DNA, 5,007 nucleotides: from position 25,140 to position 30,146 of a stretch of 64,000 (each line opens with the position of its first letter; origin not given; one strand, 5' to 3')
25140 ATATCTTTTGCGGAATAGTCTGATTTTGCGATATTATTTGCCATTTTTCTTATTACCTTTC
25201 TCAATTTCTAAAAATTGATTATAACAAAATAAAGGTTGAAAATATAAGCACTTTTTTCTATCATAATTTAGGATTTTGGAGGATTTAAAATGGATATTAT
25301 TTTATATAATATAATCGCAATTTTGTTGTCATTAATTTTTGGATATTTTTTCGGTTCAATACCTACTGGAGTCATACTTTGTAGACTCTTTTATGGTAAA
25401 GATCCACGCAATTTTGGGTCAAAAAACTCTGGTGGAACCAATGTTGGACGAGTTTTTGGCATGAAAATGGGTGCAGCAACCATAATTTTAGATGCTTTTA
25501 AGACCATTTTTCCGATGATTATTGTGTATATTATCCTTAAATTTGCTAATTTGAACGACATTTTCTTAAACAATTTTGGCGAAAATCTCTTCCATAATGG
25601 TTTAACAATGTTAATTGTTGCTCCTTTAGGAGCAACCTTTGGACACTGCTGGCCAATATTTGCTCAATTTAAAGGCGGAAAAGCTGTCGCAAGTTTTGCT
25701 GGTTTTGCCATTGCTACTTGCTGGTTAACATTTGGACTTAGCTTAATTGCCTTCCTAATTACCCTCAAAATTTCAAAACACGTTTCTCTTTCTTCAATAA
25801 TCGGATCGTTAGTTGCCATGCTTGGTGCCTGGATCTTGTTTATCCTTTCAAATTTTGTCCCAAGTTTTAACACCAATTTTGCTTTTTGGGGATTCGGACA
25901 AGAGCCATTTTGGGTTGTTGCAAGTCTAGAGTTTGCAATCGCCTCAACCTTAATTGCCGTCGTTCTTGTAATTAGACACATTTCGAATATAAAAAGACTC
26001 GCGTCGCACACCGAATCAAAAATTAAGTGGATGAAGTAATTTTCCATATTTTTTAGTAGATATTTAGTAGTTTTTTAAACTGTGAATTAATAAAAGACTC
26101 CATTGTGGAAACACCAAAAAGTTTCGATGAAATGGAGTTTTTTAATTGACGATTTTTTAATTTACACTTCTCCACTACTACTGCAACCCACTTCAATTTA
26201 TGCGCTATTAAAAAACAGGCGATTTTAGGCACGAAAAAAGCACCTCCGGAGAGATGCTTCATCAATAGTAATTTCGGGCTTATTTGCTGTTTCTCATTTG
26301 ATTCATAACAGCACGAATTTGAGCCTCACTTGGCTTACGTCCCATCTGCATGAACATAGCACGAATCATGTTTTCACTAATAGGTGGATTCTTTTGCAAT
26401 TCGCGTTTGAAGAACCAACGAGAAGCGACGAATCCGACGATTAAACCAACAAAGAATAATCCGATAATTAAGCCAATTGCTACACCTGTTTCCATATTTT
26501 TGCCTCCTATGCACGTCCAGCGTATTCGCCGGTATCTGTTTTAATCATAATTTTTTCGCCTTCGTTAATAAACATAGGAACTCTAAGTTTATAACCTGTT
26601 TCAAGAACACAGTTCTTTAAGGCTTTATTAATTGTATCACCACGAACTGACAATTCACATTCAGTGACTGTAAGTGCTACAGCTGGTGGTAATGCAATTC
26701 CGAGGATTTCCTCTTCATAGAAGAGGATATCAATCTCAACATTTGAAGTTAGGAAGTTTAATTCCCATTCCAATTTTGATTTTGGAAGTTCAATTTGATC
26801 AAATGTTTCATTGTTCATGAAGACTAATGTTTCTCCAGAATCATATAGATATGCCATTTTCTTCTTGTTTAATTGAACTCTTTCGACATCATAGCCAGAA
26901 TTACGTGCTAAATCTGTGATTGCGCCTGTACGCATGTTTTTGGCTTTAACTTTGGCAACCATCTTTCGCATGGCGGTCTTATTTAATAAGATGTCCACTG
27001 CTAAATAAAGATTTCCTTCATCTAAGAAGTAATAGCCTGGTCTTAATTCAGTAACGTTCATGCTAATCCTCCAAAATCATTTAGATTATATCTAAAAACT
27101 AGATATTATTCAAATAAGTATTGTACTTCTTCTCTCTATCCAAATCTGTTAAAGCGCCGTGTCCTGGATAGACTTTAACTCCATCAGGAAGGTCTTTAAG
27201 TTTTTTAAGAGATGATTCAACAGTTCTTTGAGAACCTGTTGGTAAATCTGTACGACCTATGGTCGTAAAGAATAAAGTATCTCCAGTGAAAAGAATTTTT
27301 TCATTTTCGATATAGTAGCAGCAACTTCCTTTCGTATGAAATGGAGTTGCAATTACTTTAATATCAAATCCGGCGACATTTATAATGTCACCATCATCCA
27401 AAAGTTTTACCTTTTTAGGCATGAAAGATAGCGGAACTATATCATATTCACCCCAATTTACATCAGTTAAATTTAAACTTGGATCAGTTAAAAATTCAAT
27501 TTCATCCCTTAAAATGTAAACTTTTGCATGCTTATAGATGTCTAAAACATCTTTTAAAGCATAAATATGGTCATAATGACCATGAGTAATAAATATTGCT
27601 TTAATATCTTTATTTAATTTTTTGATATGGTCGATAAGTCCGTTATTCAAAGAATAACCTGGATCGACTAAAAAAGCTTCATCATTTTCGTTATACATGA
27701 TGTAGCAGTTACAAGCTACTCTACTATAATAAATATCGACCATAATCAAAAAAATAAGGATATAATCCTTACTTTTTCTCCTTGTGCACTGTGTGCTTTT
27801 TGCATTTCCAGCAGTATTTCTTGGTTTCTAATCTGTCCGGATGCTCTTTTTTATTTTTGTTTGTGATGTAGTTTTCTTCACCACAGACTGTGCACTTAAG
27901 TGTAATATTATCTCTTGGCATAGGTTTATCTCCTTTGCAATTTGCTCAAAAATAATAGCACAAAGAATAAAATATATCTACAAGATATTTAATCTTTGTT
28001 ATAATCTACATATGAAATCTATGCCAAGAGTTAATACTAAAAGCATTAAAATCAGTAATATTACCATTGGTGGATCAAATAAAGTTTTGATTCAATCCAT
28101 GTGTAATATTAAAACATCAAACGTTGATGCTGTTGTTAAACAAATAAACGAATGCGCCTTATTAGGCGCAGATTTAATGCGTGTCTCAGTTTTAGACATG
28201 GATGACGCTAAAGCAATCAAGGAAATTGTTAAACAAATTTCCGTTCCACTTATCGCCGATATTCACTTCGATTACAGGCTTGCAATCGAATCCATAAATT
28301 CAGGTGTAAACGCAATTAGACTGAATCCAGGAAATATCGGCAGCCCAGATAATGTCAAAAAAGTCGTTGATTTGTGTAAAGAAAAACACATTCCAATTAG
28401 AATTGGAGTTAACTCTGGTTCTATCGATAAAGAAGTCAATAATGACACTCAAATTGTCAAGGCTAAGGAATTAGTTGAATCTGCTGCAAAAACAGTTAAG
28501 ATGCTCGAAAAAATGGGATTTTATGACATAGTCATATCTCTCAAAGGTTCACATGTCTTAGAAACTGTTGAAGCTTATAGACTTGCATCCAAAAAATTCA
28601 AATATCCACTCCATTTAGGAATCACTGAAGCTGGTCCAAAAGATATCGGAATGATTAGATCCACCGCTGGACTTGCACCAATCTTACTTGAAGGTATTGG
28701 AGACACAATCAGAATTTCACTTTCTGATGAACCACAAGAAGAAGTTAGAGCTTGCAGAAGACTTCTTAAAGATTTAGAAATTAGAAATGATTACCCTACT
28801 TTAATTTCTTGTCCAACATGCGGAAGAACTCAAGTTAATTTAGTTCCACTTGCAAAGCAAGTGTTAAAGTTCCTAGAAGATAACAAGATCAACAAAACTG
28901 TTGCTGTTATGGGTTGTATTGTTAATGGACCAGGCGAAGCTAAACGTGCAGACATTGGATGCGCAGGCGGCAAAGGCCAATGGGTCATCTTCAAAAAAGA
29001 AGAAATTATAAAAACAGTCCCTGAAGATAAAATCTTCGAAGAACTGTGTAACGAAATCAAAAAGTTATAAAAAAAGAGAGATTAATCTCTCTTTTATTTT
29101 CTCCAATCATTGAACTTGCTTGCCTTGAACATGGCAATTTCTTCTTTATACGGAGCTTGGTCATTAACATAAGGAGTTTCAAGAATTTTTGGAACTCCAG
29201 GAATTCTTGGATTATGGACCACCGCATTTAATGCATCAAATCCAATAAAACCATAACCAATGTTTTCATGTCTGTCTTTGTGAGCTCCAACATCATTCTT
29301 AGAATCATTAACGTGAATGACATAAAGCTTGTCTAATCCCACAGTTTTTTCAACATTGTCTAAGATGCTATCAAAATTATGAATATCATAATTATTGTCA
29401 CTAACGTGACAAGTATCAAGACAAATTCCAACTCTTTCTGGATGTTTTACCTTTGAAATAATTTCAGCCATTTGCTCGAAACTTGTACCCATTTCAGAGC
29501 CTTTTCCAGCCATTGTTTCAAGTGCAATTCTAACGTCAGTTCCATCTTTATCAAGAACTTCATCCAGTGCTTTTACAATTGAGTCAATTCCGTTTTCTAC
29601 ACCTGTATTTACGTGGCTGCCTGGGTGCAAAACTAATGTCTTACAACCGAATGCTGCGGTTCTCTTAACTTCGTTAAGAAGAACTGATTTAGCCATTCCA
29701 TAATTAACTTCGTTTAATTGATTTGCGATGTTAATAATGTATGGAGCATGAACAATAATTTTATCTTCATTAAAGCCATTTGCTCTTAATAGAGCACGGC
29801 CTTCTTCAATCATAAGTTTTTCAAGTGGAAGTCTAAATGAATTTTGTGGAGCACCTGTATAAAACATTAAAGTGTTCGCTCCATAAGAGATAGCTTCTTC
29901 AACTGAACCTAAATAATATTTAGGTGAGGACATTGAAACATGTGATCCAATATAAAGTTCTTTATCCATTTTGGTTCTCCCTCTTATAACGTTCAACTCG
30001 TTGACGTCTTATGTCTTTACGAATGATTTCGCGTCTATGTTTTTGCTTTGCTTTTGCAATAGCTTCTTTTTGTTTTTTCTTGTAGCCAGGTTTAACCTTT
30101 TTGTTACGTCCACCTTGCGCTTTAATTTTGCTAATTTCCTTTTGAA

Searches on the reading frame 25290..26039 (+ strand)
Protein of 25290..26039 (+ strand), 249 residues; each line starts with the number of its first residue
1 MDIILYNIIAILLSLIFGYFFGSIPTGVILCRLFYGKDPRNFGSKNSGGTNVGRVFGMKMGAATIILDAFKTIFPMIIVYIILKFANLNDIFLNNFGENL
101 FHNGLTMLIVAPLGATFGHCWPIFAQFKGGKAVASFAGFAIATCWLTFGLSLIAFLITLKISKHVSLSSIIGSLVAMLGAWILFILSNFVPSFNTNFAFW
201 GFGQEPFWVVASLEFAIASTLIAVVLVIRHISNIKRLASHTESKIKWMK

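Call 99: search_protein_families(library=pfam, proteins=[window:25290-26039:+], max_evalue=0.00001)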
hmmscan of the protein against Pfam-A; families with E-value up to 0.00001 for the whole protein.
window:25290-26039:+ (249 aa): 1 family
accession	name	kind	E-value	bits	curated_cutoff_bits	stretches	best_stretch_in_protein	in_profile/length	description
PF02660.20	G3P_acyltransf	-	1e-44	153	24.1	1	17-237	1-164/164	Glycerol-3-phosphate acyltransferase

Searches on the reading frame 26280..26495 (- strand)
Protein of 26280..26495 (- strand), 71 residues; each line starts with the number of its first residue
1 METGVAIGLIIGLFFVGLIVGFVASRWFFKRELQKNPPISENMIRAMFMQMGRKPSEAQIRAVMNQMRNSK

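Call 99: search_protein_families(library=pfam, proteins=[window:26280-26495:-], max_evalue=0.00001)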
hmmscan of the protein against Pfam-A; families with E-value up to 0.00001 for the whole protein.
window:26280-26495:- (71 aa): 1 family
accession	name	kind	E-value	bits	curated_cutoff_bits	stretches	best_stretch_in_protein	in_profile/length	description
PF03672.18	UPF0154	-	2.1e-26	92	27.1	1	11-69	2-60/60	Uncharacterised protein family (UPF0154)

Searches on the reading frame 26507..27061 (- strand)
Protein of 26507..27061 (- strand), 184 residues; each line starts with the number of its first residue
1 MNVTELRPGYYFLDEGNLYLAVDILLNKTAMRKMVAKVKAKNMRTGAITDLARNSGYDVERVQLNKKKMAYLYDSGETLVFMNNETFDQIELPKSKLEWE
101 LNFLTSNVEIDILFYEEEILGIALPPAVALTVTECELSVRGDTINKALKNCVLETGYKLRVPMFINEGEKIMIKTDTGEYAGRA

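Call 14: find_encoding_contigs(protein=window:26507-27061:-, flank=10000, max_places=10)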
Protein window:26507-27061:- (184 aa): no gene with exactly this product is on record in the collection.

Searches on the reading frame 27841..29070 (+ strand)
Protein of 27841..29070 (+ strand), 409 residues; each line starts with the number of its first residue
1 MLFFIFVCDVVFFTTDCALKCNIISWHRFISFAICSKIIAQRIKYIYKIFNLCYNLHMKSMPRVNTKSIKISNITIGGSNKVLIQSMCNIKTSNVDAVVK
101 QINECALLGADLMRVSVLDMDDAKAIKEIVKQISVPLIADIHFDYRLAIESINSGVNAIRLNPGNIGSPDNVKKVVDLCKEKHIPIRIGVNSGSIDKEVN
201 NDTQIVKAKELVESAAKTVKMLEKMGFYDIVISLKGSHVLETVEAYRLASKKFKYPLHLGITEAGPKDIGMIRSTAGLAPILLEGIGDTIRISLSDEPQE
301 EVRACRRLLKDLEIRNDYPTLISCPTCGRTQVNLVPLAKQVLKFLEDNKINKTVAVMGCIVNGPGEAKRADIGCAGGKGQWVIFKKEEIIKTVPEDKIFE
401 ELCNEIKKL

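Call 39: search_protein_families(library=pfam, proteins=[window:27841-29070:+], max_evalue=0.001)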
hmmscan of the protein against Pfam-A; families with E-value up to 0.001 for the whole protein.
window:27841-29070:+ (409 aa): 1 family
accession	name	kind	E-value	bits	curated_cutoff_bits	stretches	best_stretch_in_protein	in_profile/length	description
PF04551.19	GcpE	-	5.5e-137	456.8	32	1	66-408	1-343/343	GcpE protein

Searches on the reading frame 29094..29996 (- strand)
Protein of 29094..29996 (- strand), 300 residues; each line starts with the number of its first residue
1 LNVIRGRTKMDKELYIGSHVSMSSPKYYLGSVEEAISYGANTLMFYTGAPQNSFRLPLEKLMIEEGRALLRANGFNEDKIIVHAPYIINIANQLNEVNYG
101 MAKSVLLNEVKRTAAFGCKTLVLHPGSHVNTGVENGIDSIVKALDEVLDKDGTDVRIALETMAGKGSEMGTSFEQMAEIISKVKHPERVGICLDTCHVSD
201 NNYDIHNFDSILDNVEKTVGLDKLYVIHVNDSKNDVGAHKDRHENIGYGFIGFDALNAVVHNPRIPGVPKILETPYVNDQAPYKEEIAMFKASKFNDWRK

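Call 39: search_protein_families(library=pfam, proteins=[window:29094-29996:-], max_evalue=0.001)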
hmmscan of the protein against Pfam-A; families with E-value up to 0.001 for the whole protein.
window:29094-29996:- (300 aa): 1 family
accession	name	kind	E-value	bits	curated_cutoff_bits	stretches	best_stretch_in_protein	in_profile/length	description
PF01261.30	AP_endonuc_2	-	2.2e-54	185.3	31.1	1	33-292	2-248/249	Xylose isomerase-like TIM barrel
